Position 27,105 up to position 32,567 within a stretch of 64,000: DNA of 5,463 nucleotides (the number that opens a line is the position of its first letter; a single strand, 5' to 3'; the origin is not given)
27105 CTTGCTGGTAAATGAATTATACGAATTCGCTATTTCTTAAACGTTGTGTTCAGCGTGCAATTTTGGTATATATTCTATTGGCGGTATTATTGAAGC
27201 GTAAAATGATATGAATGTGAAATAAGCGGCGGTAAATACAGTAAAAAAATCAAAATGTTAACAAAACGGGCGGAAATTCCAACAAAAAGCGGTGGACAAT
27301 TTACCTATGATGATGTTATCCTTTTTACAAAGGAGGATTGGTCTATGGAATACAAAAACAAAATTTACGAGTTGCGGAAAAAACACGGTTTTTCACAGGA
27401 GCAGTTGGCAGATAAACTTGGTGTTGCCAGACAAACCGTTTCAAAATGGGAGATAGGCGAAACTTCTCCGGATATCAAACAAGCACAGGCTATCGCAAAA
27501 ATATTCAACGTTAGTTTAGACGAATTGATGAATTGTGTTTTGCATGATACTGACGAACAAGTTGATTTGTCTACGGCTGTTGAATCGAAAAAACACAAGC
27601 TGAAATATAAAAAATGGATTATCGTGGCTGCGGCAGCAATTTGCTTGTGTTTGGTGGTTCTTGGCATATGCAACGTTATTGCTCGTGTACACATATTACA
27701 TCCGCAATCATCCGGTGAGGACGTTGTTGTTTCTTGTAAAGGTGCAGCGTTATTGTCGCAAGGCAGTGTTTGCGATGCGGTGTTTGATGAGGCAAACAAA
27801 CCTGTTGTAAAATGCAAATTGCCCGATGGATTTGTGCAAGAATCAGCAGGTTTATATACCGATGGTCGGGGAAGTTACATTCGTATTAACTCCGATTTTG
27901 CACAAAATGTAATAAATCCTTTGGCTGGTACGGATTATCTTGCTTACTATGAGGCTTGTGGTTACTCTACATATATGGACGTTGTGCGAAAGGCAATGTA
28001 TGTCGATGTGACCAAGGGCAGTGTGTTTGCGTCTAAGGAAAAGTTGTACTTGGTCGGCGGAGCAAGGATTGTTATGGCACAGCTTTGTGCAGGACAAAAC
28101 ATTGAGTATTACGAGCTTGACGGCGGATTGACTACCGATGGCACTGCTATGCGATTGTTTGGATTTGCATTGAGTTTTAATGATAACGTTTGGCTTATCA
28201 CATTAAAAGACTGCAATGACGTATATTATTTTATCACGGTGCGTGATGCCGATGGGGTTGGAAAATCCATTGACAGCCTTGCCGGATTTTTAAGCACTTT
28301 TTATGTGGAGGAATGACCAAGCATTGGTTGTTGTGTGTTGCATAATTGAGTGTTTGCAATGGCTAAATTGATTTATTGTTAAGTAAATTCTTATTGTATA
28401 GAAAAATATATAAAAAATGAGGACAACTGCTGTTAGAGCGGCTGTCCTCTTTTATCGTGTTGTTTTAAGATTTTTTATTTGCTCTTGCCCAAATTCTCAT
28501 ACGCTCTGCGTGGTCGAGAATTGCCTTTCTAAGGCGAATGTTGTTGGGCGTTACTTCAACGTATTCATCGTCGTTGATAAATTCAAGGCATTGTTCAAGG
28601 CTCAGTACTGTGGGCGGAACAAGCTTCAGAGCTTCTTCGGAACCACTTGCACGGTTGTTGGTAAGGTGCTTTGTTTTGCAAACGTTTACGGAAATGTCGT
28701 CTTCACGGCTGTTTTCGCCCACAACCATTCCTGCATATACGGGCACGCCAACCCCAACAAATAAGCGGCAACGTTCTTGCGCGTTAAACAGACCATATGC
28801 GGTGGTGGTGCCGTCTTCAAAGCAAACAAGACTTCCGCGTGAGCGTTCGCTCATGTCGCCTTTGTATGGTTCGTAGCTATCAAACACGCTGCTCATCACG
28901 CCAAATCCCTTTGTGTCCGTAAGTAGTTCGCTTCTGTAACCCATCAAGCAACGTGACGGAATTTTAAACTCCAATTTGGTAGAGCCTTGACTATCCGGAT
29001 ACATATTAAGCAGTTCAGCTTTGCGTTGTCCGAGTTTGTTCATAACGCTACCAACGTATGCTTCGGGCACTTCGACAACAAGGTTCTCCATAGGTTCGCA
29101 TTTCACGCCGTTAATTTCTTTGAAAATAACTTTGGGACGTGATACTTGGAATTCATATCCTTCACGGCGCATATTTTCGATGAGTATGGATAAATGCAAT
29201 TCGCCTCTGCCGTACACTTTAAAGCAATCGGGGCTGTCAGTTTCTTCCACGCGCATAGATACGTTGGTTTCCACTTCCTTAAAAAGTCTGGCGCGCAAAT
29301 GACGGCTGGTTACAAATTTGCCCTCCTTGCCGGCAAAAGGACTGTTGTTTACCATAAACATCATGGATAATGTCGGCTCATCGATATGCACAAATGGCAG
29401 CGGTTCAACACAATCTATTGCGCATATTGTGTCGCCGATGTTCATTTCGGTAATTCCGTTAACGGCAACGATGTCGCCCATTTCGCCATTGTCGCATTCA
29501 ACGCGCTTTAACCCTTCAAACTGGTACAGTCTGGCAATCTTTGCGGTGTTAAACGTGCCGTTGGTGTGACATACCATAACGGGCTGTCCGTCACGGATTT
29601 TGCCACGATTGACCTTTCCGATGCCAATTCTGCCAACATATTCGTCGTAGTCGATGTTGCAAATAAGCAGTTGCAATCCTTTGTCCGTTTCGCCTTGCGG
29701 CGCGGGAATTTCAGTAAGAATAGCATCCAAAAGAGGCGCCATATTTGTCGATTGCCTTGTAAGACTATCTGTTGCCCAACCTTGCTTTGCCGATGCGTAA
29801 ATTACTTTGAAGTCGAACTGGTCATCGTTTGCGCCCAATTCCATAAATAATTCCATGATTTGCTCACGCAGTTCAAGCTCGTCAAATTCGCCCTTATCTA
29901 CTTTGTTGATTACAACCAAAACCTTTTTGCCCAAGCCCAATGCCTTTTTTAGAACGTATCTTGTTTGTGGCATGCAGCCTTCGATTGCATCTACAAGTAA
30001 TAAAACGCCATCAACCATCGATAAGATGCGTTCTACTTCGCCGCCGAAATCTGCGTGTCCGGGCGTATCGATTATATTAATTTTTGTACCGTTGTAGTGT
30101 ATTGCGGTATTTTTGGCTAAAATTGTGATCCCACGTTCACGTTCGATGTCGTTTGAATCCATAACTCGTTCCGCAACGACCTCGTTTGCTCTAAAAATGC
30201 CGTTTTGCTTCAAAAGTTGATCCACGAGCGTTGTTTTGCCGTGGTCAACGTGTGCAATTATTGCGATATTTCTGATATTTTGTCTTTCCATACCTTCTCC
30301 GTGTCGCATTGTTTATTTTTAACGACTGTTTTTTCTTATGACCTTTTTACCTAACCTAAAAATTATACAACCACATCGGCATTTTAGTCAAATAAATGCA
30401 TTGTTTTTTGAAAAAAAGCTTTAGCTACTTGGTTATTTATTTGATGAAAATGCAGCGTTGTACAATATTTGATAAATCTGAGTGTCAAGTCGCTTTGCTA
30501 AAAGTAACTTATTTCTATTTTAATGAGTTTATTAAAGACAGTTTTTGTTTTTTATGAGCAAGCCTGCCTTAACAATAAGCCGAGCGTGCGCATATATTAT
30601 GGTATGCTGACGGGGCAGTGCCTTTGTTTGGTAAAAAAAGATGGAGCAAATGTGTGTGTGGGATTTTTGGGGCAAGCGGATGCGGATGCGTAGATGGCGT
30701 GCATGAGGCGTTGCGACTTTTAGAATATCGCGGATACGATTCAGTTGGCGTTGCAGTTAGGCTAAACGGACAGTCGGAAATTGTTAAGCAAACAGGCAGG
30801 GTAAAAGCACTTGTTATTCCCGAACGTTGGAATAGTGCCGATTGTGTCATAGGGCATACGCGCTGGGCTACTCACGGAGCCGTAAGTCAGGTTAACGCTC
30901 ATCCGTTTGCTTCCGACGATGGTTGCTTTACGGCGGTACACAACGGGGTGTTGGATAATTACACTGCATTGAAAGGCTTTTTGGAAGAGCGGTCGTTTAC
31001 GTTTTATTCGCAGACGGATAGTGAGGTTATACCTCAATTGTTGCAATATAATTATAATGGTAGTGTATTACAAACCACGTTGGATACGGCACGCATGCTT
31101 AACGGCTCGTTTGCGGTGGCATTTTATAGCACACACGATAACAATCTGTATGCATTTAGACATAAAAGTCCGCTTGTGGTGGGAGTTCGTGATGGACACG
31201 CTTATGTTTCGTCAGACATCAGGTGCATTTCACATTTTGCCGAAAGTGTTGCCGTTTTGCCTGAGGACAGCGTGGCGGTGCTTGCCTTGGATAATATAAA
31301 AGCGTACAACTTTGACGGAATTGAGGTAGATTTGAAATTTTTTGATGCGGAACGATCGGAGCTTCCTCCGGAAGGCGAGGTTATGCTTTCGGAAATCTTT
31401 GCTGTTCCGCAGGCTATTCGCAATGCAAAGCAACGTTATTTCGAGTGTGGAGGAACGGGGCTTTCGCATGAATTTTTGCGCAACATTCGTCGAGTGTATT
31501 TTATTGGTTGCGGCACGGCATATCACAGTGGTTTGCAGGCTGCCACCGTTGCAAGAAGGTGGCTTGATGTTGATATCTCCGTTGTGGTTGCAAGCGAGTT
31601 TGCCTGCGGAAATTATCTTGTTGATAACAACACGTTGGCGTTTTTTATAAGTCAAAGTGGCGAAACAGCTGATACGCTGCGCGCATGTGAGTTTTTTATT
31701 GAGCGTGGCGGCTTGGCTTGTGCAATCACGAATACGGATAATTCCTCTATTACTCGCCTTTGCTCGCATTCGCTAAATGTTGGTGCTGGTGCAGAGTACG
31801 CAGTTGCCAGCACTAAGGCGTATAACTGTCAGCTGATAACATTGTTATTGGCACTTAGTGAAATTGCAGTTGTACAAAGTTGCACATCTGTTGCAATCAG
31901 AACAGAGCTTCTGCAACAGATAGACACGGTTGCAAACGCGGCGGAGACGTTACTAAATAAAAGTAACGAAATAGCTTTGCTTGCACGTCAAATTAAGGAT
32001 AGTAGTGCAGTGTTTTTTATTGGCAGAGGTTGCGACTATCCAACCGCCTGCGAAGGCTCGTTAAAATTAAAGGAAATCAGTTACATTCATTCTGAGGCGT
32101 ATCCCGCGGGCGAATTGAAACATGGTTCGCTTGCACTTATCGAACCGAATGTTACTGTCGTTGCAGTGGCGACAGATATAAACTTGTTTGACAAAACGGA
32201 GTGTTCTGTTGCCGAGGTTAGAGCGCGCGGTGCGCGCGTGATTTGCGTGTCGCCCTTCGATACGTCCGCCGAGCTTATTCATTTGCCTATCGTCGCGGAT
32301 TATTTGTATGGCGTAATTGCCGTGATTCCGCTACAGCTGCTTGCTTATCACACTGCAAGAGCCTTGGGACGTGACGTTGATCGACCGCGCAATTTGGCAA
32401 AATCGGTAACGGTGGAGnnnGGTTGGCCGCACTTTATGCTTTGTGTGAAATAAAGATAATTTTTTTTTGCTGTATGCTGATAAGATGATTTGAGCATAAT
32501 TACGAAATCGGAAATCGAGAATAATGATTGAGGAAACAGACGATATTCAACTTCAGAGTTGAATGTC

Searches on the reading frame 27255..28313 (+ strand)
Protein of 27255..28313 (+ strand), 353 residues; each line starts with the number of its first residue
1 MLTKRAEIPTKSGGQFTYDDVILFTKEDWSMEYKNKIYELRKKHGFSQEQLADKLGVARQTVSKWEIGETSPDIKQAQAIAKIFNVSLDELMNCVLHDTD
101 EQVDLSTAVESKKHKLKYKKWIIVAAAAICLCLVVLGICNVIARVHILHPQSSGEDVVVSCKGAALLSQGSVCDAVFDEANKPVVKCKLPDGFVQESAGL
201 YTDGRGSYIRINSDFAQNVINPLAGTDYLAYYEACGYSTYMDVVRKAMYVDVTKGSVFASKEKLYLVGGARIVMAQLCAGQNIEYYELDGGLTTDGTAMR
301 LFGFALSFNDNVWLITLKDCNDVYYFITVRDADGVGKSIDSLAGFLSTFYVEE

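Call 13: search_protein_families(library=pfam, proteins=[window:27255-28313:+], max_evalue=0.01)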
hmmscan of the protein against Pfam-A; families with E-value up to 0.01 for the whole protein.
window:27255-28313:+ (353 aa): 9 families
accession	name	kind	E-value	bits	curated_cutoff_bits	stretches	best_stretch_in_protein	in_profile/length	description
PF01381.28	HTH_3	-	2.7e-20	72.6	23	1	37-91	1-55/55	Helix-turn-helix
PF12844.13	HTH_19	-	2.5e-09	37.4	30.2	1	36-93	3-60/64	Helix-turn-helix domain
PF13560.12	HTH_31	-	2.9e-08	34.3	27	1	39-91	8-61/64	Helix-turn-helix domain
PF13443.12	HTH_26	-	3.4e-07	30.9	22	1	37-95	2-61/63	Cro/C1-type HTH DNA-binding domain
PF07022.19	Phage_CI_repr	-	6.4e-07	30.1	22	1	42-92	8-58/65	Bacteriophage CI repressor helix-turn-helix domain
PF13384.12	HTH_23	-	0.00039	20.6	24.6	1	41-65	14-37/50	Homeodomain-like domain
PF08279.18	HTH_11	-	0.00042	20.6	25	1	37-64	6-34/55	HTH domain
PF02796.21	HTH_7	-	0.006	17.1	23.8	0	37-62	14-38/45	Helix-turn-helix domain of resolvase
PF23831.1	DUF7201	-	0.0079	16.3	27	0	77-152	57-128/142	Coiled-coil region of unknown function (DUF7201)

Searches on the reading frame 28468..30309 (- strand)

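Call 13: search_protein_families(library=pfam, proteins=[window:28468-30309:-], max_evalue=0.01)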
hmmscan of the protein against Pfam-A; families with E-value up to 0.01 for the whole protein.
window:28468-30309:- (614 aa): 8 families
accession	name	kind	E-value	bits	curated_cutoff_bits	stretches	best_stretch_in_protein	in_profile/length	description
PF00009.33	GTP_EFTU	-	1.6e-54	184.8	26.5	1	11-202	2-187/188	Elongation factor Tu GTP binding domain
PF21018.2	BipA_C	-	3.6e-45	152.7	23.8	1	491-599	1-109/110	TypA/BipA C-terminal domain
PF00679.30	EFG_C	-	4.8e-24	84.6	27.9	1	403-489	2-88/89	Elongation factor G C-terminus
PF03144.31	GTP_EFTU_D2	-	4.7e-11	43.4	30.3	1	226-296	1-73/73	Elongation factor Tu domain 2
PF22042.2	EF-G_D2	-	5.9e-08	33.2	27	1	215-297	5-83/84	Elongation factor G domain 2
PF01926.29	MMR_HSR1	-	4.2e-07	30.5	21.9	1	15-136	2-113/113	50S ribosome-binding GTPase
PF00735.24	Septin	-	0.00078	19.2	26.2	1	14-88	6-75/280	Septin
PF02421.24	FeoB_N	-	0.0015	18.5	27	0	60-154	32-132/156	Ferrous iron transport protein B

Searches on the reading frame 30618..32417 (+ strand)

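Call 61: search_protein_families(library=pfam, proteins=[window:30618-32417:+], max_evalue=0.00001)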
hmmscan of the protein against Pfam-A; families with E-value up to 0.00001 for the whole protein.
window:30618-32417:+ (600 aa): 3 families
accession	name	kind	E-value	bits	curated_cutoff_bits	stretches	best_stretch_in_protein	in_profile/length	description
PF01380.27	SIS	-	1.5e-42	144.9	25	2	287-413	2-129/131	SIS domain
PF13522.11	GATase_6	-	9.1e-20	71.4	27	1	71-200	7-130/130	Glutamine amidotransferase domain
PF13537.11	GATase_7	-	1.6e-15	57.6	25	1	89-204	8-121/123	Glutamine amidotransferase domain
